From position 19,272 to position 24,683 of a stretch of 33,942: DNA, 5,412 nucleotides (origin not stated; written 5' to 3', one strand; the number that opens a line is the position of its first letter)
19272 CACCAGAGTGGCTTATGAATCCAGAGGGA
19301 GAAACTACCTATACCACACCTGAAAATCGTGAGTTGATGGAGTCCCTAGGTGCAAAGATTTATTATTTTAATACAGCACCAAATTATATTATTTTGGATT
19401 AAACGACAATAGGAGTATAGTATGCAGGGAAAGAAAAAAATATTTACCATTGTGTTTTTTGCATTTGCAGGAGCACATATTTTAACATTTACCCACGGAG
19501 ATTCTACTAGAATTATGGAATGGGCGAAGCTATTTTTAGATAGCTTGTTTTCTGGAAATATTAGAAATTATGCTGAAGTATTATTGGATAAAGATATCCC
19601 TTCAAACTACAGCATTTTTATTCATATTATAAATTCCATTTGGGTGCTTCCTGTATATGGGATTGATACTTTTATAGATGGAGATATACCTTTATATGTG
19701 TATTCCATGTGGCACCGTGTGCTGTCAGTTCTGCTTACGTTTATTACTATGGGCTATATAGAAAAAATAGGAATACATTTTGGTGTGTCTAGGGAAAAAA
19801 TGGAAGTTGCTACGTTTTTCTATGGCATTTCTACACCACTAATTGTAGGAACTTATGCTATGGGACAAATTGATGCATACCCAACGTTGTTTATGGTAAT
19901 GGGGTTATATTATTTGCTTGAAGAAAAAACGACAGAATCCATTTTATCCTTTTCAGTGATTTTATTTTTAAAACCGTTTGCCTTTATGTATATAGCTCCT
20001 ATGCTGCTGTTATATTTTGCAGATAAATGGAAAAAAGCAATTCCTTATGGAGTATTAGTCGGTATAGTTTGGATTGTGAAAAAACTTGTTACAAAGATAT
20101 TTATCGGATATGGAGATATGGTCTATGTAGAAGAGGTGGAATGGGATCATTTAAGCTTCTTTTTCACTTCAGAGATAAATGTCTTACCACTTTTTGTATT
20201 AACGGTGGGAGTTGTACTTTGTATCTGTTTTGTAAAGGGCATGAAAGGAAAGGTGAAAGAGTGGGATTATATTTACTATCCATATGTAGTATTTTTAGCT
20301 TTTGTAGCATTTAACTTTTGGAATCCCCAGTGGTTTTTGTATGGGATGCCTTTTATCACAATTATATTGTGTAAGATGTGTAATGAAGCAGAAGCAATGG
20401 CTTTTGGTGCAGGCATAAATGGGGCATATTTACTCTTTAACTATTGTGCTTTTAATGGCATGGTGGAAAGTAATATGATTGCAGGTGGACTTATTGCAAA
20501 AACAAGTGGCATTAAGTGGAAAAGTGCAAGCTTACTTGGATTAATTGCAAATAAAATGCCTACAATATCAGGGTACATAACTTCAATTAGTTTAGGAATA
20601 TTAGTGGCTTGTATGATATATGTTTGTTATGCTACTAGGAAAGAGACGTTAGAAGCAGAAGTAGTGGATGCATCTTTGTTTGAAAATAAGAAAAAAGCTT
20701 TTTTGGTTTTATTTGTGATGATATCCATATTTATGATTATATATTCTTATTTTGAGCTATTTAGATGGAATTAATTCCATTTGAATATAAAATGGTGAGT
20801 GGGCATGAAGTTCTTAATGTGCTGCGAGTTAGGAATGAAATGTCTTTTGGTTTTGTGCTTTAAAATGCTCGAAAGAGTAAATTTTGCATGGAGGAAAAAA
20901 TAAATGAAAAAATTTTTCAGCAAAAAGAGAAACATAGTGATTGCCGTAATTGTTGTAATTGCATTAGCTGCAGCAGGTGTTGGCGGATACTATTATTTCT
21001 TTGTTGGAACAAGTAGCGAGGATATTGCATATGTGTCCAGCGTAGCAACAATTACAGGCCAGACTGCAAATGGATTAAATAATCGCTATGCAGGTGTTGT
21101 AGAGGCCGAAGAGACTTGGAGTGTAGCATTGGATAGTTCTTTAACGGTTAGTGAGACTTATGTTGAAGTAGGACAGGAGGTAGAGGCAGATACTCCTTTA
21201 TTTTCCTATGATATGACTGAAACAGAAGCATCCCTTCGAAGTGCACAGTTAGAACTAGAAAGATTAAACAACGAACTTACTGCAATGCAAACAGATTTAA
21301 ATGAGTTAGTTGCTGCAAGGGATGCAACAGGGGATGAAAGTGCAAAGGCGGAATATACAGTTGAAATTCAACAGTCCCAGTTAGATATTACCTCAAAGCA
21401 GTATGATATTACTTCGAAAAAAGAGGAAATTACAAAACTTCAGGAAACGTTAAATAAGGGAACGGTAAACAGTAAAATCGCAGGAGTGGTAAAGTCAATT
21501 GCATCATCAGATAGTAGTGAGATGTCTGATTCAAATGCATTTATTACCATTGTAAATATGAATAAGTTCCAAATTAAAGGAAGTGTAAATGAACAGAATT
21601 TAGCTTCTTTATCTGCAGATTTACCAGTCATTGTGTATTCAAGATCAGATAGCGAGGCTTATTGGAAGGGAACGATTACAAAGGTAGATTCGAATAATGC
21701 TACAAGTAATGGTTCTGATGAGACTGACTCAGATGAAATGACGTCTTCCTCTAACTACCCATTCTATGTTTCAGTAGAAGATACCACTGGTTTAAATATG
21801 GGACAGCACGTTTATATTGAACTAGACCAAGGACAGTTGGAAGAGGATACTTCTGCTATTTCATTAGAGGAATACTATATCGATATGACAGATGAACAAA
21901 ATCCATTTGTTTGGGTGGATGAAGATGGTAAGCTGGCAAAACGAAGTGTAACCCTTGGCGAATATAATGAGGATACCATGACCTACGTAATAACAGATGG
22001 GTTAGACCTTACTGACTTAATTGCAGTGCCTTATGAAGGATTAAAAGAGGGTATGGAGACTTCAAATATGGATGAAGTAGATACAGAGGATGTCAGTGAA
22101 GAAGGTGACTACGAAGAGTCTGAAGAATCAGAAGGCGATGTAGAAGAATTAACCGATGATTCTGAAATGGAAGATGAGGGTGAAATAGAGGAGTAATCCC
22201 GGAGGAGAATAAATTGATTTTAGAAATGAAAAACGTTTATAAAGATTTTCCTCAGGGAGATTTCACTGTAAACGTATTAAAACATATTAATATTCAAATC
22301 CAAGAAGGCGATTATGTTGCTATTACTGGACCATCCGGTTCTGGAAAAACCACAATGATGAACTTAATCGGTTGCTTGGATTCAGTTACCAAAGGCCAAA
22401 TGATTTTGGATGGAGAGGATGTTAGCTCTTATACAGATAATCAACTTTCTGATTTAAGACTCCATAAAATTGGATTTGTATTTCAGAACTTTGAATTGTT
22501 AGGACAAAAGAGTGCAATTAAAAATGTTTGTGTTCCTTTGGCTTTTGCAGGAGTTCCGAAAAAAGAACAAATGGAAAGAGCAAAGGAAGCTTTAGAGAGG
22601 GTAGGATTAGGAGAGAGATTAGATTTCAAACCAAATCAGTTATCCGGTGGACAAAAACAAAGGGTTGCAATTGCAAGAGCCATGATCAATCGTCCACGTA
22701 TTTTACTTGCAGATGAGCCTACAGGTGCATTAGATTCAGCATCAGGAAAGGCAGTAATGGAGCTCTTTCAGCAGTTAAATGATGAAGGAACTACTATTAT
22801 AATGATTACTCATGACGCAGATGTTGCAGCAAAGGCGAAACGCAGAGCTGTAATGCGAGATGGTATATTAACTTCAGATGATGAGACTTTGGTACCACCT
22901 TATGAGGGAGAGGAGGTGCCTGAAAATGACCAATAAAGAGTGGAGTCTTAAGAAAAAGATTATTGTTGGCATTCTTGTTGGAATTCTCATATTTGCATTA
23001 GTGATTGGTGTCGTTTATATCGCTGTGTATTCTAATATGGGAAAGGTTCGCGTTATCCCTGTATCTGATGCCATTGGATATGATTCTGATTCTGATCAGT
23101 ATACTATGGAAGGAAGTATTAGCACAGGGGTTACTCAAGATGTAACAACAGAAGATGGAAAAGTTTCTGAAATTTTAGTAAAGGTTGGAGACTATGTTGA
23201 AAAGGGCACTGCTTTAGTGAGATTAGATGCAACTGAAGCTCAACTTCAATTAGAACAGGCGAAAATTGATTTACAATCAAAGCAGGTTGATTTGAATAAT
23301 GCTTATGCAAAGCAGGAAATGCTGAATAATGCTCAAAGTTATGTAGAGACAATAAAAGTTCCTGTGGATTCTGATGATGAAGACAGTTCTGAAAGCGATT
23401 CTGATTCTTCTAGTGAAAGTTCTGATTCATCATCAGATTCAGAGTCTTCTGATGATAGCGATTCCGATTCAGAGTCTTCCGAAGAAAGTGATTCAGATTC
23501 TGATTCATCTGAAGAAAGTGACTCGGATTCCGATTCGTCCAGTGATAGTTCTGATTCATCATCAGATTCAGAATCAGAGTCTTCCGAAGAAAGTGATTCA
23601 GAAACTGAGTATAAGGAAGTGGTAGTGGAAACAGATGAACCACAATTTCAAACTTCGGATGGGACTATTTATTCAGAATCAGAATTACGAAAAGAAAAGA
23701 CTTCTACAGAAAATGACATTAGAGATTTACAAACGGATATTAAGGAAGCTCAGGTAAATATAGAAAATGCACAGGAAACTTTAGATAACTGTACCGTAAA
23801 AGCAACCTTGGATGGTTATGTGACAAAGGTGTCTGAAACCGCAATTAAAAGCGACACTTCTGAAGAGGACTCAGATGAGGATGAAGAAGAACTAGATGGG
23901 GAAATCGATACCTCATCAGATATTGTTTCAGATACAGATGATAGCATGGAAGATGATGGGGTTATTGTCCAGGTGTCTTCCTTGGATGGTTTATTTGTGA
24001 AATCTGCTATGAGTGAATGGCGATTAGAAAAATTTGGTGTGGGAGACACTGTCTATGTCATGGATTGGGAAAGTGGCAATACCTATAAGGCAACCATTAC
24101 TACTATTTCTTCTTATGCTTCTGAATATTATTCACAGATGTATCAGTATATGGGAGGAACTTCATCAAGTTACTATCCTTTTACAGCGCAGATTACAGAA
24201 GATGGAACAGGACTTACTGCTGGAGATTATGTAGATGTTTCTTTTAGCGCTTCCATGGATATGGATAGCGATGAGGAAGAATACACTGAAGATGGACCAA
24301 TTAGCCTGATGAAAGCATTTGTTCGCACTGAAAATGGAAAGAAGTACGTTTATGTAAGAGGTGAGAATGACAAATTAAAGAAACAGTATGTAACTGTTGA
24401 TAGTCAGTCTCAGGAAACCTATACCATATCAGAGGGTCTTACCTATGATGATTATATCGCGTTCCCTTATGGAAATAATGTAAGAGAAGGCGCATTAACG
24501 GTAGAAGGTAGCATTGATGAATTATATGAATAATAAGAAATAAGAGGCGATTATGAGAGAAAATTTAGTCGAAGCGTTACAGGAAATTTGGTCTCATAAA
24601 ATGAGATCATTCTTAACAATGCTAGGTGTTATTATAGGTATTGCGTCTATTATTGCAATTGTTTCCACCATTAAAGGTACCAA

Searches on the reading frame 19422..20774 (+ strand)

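Call 4: search_protein_families(library=pfam, proteins=[window:19422-20774:+], max_evalue=0.1)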
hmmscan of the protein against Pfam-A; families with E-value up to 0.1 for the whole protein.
window:19422-20774:+ (450 aa): 1 family
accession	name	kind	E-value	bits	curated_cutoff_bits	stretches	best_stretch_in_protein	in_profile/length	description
PF00566.25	RabGAP-TBC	-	0.019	15.1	25.2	1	296-437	79-208/216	Rab-GTPase-TBC domain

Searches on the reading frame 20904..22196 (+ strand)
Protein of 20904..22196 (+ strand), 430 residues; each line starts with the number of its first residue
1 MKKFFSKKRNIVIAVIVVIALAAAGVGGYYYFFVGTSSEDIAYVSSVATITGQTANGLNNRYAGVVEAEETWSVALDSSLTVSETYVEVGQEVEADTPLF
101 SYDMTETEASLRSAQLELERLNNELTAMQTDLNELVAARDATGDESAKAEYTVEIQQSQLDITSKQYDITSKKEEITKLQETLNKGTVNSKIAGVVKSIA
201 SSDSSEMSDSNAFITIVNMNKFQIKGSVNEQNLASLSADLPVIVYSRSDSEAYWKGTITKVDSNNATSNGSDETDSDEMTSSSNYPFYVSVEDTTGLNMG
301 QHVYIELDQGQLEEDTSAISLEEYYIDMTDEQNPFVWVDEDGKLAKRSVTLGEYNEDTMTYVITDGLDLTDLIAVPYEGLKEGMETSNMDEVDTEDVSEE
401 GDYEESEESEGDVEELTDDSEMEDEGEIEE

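Call 6: search_protein_families(library=pfam, proteins=[window:20904-22196:+], max_evalue=0.001)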
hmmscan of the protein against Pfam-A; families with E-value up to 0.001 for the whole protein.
window:20904-22196:+ (430 aa): 2 families
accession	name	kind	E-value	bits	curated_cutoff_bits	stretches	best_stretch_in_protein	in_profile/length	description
PF13437.12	HlyD_3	-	6.9e-07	30.4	22.2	1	187-294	1-96/106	HlyD family secretion protein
PF16576.10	HlyD_D23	-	9e-07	28.8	30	1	66-262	12-185/214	Barrel-sandwich domain of CusB or HlyD membrane-fusion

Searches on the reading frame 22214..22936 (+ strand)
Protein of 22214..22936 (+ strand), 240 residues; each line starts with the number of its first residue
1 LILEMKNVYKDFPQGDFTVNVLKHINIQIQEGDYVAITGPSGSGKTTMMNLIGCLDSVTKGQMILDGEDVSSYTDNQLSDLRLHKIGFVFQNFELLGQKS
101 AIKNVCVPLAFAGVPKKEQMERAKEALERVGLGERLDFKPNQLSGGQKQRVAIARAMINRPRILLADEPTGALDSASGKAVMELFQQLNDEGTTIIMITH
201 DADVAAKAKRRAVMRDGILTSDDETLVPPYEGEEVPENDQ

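Call 6: search_protein_families(library=pfam, proteins=[window:22214-22936:+], max_evalue=0.001)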
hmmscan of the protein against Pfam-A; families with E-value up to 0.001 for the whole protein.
window:22214-22936:+ (240 aa): 6 families
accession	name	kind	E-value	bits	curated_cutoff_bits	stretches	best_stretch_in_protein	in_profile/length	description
PF00005.33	ABC_tran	-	5.8e-33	114.8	25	1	22-170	1-136/137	ABC transporter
PF02463.25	SMC_N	-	4.7e-08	33.2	40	1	33-210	25-207/220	RecF/RecN/SMC N terminal domain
PF13304.12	AAA_21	-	1.1e-05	26.1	27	0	126-201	221-299/304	AAA domain, putative AbiEii toxin, Type IV TA system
PF13238.12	AAA_18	-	0.00047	21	29.4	0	35-67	1-35/128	AAA domain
PF13604.12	AAA_30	-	0.00074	19.7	27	0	31-52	16-38/191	AAA domain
PF13555.12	AAA_29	-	0.00088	19.4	27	0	27-49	17-39/61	P-loop containing region of AAA domain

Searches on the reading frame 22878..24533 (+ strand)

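Call 6: search_protein_families(library=pfam, proteins=[window:22878-24533:+], max_evalue=0.001)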
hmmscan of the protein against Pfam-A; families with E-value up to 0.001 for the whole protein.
window:22878-24533:+ (551 aa): 2 families
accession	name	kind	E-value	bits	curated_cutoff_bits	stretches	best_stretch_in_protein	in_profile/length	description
PF13533.13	Biotin_lipoyl_2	-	2.7e-05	24.3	29.8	1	93-117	8-32/32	Biotin-lipoyl like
PF13437.12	HlyD_3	-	0.00047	21.3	22.2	0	360-447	24-104/106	HlyD family secretion protein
